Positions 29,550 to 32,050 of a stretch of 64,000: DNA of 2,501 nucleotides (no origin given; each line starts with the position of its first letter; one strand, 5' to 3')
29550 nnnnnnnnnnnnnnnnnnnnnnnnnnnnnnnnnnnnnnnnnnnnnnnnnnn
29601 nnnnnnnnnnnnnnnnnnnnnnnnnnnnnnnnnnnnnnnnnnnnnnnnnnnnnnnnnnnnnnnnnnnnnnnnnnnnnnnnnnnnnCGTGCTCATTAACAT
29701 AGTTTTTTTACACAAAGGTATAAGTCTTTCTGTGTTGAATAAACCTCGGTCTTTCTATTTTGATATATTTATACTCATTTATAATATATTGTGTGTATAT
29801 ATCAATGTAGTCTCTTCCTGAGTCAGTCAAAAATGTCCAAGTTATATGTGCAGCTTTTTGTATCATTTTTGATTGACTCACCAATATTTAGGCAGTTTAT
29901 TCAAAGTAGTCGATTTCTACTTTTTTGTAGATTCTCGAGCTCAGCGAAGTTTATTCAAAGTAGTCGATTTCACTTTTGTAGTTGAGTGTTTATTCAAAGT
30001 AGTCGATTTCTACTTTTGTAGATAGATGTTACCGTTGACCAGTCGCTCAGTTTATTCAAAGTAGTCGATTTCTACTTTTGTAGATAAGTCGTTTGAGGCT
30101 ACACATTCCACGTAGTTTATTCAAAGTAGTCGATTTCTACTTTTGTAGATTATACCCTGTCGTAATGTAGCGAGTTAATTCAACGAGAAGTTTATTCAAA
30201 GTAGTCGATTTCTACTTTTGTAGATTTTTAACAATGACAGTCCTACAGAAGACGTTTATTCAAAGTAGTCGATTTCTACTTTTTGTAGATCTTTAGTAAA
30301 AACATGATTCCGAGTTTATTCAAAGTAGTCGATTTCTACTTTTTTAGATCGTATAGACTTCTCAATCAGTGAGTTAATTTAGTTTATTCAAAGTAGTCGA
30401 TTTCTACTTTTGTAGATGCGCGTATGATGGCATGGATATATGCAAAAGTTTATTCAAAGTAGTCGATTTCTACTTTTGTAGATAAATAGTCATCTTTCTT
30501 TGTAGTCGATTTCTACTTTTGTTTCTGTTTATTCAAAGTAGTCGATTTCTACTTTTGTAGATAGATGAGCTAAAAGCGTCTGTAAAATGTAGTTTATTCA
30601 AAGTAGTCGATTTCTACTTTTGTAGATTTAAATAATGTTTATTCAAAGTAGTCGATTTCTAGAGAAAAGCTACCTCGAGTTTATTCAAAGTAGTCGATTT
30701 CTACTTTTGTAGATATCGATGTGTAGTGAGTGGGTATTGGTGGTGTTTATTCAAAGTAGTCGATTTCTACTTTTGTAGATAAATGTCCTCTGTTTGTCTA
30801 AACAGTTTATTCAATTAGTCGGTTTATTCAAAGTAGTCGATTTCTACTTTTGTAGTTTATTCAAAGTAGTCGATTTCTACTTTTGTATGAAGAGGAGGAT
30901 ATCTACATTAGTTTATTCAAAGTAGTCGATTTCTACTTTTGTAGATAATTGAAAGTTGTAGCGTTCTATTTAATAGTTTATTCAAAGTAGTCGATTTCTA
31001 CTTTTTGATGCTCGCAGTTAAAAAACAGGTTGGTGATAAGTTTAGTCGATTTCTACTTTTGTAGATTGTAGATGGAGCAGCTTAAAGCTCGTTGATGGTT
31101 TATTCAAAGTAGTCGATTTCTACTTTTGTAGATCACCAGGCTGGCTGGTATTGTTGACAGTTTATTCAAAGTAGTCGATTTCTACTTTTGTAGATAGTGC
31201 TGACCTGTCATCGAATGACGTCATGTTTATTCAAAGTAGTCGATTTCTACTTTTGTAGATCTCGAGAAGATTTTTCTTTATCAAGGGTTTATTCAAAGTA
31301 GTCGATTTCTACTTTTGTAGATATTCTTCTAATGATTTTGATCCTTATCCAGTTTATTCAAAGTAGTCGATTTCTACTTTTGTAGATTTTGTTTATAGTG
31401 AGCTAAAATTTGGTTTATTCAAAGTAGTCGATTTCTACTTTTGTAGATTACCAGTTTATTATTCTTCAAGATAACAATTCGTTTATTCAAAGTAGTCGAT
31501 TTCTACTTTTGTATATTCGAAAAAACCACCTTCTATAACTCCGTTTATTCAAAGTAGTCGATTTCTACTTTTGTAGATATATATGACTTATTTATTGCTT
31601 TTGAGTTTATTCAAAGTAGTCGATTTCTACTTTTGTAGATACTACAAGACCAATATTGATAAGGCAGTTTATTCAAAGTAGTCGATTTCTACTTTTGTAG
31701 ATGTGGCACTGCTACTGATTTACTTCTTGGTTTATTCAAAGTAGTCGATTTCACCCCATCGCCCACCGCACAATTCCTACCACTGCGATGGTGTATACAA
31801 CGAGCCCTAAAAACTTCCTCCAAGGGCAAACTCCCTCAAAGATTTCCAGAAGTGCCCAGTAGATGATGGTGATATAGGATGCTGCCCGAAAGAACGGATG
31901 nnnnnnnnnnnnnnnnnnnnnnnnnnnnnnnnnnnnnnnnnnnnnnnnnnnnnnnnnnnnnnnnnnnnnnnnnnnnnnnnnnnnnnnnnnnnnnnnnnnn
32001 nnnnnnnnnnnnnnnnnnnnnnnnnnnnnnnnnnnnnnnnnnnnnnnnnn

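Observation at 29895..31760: Eroded, irregular CRISPR array: degenerate leader-proximal repeats, truncated repeats, repeat fragments inside spacers, and a repeat-repeat junction with no spacer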

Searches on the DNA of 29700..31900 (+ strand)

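Call 8: search_dna_similar(query=window:29700-31900:+, collection=plasmids, mode=near)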
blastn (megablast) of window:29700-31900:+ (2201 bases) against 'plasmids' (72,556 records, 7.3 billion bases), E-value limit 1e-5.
No match.
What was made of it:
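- Tried and rejected: The array region against plasmids gave nothing (call 8).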

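Call 25: search_dna_similar(query=window:29895-31760:+, collection=phages, mode=distant, max_evalue=10, max_rows=30)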
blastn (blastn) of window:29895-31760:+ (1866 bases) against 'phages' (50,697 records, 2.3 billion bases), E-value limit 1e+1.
Records with a match: 80; places in all: 80; records where one place covers at least 80% of the query: 0.
Best place of each record, by identity: >=99% 2; 90-95% 17; 80-90% 61.
By first word of the organism name: Escherichia 40; Staphylococcus 8; Shigella 7; Listeria 5; Sulfolobus 5; Yersinia 4; Enterobacteria 3; Bacillus 2; phage 2; Clostridium 2; and 2 more.
By host as written in the record: Escherichia coli 17; - 10; Sulfolobus islandicus 5; Listeria monocytogenes 4; Escherichia coli O26:H11 SJ3 3; Escherichia coli DH5alpha 3; Staphylococcus sp. 3; Staphylococcus aureus 3; and 24 more.
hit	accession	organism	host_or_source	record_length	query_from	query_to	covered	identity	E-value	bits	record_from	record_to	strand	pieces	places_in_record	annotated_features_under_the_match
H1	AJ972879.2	Yersinia phage phiR1-37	Yersinia enterocolitica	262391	1050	1090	2%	82.9%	7e+0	40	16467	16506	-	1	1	g053: CDS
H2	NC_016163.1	Yersinia phage phiR1-37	Yersinia enterocolitica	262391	1050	1090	2%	82.9%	7e+0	40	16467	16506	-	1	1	g053: hypothetical protein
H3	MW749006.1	Bacillus phage vB_BspM_AgentSmith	Bacillus sp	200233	721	759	2%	83.3%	6e-1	44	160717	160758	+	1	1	putative virion structural protein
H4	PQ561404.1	phage Ec3-ASingh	-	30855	350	384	2%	88.6%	7e+0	39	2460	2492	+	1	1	record has no annotation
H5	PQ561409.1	phage Ec2-ASingh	-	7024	350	384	2%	88.6%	7e+0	39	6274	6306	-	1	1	record has no annotation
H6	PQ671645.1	Escherichia phage DCP548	Escherichia coli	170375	350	384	2%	88.6%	7e+0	39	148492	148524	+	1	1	hypothetical protein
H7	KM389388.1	Escherichia phage CEV1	-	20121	350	384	2%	88.6%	7e+0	39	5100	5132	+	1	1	record has no annotation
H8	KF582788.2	Escherichia phage vB_EcoM_JS09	avian pathogenic Escherichia coli and ...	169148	350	384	2%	88.6%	7e+0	39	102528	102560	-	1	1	hypothetical protein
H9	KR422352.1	Escherichia phage APCEc01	Escherichia coli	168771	350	384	2%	88.6%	7e+0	39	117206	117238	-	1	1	hypothetical protein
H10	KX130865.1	Shigella phage SHSML-52-1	Shigella sonnei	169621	350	384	2%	88.6%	7e+0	39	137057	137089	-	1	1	hypothetical protein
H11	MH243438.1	Escherichia phage vB_EcoM_NBG1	Escherichia coli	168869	350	384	2%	88.6%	7e+0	39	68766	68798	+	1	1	hypothetical protein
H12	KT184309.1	Enterobacteria phage ATK47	Escherichia coli O26:H11 SJ3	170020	350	384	2%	88.6%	7e+0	39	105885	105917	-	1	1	none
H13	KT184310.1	Enterobacteria phage ATK48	Escherichia coli O26:H11 SJ3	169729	350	384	2%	88.6%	7e+0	39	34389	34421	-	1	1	none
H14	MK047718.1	Escherichia phage p000y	Escherichia coli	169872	350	384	2%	88.6%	7e+0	39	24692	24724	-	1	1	hypothetical protein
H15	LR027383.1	Escherichia virus vB_Eco_mar005P1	sea water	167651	350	384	2%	88.6%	7e+0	39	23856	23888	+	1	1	hypothetical protein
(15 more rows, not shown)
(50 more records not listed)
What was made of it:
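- On Type V-A CRISPR-Cas: The whole array against GenBank phages gave nothing significant (call 25).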
